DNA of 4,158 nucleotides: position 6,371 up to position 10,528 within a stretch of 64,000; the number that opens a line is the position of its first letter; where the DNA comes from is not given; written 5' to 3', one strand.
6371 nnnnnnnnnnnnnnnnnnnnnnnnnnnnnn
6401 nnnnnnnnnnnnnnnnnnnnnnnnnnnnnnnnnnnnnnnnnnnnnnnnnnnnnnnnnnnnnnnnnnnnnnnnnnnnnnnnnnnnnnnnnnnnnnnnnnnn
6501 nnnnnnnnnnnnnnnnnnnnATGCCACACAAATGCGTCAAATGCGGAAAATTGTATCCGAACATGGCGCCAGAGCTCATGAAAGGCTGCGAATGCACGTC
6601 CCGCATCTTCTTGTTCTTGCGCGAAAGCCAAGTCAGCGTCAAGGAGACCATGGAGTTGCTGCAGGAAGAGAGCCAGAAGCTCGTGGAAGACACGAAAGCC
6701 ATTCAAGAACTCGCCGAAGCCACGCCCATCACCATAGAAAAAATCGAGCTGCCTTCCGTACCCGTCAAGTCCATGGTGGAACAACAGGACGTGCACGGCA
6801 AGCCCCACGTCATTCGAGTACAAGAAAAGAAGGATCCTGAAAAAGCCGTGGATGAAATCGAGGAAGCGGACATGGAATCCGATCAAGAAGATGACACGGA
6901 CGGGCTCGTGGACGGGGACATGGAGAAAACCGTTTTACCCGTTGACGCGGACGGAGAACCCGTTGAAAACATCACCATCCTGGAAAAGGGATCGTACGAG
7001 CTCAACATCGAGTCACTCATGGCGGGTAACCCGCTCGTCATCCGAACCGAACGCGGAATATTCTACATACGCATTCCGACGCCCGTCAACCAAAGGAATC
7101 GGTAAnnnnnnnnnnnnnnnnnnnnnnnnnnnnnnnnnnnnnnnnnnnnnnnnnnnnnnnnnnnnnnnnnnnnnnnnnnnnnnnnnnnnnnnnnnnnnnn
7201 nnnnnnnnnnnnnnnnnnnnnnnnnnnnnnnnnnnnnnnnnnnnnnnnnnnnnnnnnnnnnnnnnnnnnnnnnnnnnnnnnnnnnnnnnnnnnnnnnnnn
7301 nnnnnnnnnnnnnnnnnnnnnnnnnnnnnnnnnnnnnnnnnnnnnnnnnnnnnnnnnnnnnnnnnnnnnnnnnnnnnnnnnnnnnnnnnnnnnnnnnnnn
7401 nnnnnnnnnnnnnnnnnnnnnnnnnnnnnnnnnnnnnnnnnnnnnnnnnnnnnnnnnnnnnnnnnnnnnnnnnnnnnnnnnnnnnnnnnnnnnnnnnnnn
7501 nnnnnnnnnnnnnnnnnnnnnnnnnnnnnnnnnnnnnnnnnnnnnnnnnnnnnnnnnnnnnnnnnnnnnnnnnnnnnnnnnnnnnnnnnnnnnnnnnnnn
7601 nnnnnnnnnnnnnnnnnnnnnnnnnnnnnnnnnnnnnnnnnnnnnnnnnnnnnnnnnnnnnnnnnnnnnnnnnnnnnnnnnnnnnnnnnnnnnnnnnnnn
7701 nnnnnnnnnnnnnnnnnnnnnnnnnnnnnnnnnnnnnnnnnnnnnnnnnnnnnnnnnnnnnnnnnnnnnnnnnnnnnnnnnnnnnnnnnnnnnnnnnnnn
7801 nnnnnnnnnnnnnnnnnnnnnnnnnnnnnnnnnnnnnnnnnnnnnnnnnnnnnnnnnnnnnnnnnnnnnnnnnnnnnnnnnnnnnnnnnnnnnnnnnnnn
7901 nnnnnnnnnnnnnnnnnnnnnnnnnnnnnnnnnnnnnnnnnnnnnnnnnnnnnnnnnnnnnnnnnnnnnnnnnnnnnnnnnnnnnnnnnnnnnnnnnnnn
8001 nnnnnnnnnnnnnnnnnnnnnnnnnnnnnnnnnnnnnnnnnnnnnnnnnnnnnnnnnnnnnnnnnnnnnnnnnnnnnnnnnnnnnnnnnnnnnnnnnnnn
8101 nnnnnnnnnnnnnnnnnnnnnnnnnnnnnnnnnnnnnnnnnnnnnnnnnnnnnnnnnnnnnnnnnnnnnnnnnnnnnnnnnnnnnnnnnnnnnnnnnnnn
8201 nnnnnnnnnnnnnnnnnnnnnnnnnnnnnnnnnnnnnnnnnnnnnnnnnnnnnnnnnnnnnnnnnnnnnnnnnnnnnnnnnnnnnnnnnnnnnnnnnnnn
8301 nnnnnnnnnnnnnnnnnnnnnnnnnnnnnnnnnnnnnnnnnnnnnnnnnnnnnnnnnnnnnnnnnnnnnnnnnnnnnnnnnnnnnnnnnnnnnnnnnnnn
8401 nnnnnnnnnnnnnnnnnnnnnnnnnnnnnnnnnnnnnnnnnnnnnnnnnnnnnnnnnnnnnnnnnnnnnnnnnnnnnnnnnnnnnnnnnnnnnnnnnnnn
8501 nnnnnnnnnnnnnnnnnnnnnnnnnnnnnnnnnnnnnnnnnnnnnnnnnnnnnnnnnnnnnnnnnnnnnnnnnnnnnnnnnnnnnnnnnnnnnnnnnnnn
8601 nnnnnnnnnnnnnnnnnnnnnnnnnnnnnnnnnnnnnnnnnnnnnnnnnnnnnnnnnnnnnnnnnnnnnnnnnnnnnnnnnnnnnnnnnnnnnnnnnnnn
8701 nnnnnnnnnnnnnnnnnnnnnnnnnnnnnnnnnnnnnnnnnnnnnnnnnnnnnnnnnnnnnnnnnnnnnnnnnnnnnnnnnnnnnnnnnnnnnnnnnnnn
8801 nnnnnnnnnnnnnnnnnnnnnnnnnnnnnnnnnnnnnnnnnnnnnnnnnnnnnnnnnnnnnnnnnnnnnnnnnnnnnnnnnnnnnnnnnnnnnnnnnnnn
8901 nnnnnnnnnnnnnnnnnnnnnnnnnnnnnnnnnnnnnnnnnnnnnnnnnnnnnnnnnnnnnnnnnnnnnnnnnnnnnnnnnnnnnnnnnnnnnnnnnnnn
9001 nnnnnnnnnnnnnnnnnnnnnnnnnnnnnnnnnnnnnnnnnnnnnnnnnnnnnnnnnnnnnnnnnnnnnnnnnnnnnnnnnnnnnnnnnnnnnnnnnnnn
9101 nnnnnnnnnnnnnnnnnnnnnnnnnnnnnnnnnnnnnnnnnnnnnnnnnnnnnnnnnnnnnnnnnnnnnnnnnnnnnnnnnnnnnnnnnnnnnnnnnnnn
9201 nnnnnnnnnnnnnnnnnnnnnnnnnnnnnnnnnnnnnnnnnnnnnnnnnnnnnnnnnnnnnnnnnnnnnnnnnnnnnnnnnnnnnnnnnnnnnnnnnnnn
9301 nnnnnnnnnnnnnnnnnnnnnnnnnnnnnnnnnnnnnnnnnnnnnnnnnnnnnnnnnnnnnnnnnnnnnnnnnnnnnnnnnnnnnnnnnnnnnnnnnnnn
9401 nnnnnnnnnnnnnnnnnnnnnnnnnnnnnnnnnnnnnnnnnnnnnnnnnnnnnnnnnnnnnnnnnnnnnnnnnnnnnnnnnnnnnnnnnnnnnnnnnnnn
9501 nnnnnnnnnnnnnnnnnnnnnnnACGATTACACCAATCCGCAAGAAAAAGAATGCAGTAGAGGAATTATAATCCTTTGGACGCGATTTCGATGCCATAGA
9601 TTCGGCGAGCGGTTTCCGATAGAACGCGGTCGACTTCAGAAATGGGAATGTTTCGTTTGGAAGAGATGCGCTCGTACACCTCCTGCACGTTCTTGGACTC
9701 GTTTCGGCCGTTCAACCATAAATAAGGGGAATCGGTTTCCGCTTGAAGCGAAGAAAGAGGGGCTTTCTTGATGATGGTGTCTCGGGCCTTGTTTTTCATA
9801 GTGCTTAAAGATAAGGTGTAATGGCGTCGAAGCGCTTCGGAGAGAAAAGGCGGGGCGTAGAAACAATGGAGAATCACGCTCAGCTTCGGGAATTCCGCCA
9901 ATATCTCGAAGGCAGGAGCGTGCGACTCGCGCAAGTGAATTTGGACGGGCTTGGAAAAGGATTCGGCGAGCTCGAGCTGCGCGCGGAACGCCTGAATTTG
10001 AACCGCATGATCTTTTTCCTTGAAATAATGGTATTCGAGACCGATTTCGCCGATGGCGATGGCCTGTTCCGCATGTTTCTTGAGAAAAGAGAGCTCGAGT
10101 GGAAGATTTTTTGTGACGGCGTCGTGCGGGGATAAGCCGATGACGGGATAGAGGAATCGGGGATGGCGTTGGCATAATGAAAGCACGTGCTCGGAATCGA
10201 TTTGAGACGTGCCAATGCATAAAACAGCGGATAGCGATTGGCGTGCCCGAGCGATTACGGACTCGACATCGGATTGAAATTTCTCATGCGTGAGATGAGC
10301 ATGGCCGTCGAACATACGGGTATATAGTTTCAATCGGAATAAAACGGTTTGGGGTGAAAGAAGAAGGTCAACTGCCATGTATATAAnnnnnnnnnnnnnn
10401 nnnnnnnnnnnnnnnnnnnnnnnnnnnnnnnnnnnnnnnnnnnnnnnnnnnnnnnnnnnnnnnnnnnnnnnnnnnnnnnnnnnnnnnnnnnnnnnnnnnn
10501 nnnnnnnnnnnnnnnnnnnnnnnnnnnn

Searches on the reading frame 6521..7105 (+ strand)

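Call 63: search_protein_families(library=pfam, proteins=[window:6521-7105:+], max_evalue=0.001)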
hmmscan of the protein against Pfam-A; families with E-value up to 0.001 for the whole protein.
window:6521-7105:+ (194 aa): 1 family
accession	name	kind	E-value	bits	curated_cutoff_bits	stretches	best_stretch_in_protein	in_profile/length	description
PF09845.14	OapC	-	8e-18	65.4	23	2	88-186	39-128/133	Origin-associated protein OapC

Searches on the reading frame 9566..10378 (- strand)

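Call 63: search_protein_families(library=pfam, proteins=[window:9566-10378:-], max_evalue=0.001)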
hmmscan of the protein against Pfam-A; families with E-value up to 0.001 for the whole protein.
window:9566-10378:- (270 aa): 1 family
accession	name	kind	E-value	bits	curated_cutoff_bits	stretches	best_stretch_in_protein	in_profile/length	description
PF01026.27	TatD_DNase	-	2.2e-50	171.9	27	1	23-262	1-253/253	TatD related DNase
